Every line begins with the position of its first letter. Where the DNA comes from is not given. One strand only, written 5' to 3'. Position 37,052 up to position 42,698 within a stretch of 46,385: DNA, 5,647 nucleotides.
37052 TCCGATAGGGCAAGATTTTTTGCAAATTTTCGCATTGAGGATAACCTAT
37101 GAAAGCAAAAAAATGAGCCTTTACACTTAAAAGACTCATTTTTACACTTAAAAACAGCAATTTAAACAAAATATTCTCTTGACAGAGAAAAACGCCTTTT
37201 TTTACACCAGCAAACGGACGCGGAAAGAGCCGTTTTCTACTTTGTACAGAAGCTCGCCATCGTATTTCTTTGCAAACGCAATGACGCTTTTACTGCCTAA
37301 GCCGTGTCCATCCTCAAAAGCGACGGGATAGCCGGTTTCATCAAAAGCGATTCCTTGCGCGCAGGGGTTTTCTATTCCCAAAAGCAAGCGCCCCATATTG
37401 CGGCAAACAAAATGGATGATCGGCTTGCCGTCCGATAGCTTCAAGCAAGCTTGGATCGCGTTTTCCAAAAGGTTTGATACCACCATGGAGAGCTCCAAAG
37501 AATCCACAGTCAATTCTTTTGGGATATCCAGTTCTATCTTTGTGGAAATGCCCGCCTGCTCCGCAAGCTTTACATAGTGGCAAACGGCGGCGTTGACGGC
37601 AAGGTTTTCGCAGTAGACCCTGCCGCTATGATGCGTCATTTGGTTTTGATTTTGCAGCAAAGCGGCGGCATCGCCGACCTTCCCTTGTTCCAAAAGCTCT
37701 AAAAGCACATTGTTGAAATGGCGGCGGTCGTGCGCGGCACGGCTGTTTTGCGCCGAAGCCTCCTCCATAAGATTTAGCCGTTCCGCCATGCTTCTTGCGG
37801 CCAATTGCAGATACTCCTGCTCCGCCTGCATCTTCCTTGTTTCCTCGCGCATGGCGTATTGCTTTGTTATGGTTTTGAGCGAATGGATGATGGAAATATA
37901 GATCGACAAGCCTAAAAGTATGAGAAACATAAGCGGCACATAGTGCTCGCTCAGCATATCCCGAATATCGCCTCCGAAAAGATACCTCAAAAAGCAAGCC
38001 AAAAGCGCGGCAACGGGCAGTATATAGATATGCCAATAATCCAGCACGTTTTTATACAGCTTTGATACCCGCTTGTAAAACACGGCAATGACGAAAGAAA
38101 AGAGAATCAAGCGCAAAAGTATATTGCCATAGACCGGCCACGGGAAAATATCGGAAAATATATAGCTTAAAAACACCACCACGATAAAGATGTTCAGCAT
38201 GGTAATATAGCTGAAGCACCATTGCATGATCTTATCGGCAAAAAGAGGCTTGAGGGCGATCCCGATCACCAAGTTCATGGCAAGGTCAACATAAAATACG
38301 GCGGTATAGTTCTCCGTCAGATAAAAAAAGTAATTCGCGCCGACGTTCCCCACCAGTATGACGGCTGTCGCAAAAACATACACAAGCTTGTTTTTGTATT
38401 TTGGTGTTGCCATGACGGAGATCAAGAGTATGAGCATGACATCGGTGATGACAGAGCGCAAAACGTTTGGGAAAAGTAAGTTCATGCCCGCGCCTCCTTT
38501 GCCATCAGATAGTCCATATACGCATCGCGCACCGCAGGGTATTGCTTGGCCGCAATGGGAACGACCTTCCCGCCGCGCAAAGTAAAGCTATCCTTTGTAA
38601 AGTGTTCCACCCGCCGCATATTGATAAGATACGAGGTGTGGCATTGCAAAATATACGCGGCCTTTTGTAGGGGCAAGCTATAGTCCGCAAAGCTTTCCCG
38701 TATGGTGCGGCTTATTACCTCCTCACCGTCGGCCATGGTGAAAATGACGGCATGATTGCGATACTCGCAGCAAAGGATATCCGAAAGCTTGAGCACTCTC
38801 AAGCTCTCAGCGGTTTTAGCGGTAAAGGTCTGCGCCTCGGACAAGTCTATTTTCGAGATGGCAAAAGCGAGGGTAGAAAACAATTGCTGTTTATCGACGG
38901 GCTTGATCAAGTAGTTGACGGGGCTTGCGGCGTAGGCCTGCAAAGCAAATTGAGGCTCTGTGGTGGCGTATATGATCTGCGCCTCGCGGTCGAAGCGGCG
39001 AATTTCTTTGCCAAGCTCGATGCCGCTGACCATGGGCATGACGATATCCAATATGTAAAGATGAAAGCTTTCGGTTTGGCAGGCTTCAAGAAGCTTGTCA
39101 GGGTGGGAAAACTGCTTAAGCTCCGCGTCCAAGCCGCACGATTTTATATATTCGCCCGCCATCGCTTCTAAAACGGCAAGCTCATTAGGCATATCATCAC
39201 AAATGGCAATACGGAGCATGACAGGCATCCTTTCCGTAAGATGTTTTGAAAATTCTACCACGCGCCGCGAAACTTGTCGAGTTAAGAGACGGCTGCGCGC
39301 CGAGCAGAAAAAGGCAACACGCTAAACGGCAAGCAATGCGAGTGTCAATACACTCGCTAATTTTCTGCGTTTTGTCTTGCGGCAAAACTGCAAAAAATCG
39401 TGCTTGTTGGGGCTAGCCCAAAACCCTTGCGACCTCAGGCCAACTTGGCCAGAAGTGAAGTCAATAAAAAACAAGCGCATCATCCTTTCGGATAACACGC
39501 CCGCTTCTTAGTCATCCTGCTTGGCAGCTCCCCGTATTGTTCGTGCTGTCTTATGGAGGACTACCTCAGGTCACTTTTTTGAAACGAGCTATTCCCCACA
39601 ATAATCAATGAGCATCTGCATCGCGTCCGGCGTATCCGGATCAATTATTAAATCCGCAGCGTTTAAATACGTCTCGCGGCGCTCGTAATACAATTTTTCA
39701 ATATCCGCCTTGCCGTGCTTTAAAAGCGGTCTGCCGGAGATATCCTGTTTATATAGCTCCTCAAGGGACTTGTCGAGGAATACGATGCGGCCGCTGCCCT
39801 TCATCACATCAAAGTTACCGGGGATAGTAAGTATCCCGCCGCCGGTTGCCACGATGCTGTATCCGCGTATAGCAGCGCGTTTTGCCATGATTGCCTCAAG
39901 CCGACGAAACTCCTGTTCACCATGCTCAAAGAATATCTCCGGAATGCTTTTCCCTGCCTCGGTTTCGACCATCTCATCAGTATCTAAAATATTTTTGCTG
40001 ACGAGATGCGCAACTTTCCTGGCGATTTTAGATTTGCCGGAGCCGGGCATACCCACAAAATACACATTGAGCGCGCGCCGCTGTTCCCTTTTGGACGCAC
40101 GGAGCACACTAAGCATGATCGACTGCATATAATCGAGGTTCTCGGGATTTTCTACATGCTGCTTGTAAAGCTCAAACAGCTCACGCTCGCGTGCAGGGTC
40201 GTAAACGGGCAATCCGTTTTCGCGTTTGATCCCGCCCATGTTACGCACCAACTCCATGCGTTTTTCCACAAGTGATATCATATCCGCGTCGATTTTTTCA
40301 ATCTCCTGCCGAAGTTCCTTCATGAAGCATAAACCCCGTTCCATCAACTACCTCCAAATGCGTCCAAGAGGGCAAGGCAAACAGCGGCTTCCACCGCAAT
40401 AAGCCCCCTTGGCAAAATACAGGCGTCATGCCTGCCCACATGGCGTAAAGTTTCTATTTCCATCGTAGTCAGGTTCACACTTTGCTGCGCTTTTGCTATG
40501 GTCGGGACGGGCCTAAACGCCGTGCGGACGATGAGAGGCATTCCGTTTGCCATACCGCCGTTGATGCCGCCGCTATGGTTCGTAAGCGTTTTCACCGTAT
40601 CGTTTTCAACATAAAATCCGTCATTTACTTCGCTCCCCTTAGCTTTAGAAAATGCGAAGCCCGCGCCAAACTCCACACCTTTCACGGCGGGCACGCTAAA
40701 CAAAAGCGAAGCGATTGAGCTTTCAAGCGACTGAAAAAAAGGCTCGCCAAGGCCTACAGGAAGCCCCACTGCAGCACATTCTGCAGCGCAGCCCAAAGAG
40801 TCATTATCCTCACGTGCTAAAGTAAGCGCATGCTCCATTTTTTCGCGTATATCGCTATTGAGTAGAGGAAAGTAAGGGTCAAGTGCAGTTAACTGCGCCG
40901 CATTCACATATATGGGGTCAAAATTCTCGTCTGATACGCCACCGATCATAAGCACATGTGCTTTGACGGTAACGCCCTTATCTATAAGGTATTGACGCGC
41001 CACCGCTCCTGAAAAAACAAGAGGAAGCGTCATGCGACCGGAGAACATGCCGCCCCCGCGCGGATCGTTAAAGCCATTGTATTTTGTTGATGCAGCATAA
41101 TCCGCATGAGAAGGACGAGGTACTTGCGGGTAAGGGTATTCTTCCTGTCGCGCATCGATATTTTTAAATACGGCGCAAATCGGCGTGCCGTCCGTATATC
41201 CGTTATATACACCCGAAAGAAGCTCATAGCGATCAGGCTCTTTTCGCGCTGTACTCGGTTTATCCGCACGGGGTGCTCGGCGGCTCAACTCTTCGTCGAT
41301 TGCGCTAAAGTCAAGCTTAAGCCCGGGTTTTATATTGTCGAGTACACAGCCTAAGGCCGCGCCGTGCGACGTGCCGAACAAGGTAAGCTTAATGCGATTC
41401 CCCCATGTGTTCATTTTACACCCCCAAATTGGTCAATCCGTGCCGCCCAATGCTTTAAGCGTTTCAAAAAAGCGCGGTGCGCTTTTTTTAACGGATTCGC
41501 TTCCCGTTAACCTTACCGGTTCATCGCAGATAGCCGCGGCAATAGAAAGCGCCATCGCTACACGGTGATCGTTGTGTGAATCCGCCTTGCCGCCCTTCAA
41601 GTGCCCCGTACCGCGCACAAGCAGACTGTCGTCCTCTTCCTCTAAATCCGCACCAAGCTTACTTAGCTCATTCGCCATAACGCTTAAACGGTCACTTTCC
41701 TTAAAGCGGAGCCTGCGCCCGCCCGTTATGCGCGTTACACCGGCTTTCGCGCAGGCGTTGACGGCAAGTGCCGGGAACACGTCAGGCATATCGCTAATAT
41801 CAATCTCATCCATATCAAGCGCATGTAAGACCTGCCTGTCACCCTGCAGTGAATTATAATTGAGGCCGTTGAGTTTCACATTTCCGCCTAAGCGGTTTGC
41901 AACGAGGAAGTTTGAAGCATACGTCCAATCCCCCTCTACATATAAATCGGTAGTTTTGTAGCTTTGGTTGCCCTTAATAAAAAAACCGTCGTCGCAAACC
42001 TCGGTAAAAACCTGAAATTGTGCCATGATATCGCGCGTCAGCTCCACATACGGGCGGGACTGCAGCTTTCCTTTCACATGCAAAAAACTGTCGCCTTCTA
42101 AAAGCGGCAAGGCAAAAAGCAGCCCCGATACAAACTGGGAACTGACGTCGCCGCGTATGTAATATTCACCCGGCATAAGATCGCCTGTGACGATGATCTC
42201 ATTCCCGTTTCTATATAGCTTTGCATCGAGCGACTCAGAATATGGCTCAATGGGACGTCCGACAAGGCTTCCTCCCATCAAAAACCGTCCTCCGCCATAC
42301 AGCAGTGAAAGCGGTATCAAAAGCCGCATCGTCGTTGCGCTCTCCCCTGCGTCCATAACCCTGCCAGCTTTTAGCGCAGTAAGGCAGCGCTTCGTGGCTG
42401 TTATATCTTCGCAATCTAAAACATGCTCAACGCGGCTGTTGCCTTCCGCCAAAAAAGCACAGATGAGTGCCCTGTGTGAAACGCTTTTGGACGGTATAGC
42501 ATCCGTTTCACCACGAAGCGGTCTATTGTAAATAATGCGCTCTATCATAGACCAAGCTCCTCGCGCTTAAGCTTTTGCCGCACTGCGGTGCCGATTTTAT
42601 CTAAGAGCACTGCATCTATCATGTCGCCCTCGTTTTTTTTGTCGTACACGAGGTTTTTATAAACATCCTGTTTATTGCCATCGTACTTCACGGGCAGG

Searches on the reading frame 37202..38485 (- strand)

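Call 40: search_protein_families(library=pfam, proteins=[window:37202-38485:-], max_evalue=0.00001)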
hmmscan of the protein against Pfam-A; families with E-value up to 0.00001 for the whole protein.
window:37202-38485:- (427 aa): 1 family
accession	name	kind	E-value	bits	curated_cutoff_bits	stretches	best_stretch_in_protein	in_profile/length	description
PF14501.12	HATPase_c_5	-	1.9e-12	47.4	22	1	330-426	4-100/102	GHKL domain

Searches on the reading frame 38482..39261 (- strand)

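Call 40: search_protein_families(library=pfam, proteins=[window:38482-39261:-], max_evalue=0.00001)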
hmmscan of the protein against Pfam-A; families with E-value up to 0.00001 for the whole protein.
window:38482-39261:- (259 aa): 2 families
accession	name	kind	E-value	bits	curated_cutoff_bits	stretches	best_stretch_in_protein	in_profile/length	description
PF00072.30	Response_reg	-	3.3e-14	53.4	30.2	1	18-131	1-110/111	Response regulator receiver domain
PF04397.21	LytTR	-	9.2e-08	32.7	22.6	1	154-247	3-96/98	LytTr DNA-binding domain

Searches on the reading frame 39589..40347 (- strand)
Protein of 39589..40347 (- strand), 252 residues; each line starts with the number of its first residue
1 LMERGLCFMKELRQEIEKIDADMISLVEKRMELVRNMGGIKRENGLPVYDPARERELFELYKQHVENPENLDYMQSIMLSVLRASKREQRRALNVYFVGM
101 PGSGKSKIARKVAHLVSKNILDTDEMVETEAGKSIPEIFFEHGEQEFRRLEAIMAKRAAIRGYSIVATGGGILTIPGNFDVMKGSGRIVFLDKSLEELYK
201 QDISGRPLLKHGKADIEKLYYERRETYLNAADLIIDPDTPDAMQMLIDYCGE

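Call 40: search_protein_families(library=pfam, proteins=[window:39589-40347:-], max_evalue=0.00001)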
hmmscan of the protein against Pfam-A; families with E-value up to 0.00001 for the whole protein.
window:39589-40347:- (252 aa): 3 families
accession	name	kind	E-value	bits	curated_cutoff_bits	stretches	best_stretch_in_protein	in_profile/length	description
PF01202.28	SKI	-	4.6e-32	111.8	22.1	1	101-241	1-146/159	Shikimate kinase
PF01817.26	CM_2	-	2.2e-18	66.7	27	1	12-89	1-79/80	Chorismate mutase type II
PF01078.27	Mg_chelatase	-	9.5e-06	25.6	20.3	0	94-196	24-117/207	Magnesium chelatase, subunit ChlI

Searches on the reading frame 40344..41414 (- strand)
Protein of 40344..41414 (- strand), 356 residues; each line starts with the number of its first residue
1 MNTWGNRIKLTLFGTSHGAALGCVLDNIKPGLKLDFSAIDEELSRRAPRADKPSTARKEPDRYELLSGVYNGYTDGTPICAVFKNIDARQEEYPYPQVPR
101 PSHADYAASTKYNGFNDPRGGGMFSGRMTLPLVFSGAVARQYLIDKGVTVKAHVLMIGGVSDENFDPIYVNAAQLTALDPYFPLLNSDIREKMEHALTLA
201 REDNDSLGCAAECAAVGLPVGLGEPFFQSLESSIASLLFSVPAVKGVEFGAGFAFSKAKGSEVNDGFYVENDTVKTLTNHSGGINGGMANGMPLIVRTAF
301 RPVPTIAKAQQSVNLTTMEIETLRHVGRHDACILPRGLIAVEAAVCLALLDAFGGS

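Call 40: search_protein_families(library=pfam, proteins=[window:40344-41414:-], max_evalue=0.00001)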
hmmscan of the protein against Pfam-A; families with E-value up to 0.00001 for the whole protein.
window:40344-41414:- (356 aa): 1 family
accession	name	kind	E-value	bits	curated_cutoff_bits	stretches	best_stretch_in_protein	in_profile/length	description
PF01264.26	Chorismate_synt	-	1.1e-109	366.6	27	1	9-352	2-325/327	Chorismate synthase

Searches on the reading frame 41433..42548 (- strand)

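Call 40: search_protein_families(library=pfam, proteins=[window:41433-42548:-], max_evalue=0.00001)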
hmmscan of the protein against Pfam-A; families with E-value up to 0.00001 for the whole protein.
window:41433-42548:- (371 aa): 1 family
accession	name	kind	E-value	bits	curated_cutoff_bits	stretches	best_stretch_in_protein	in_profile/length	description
PF00275.25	EPSP_synthase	-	2.2e-68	231.3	22.8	3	243-364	295-417/417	EPSP synthase (3-phosphoshikimate 1-carboxyvinyltransferase)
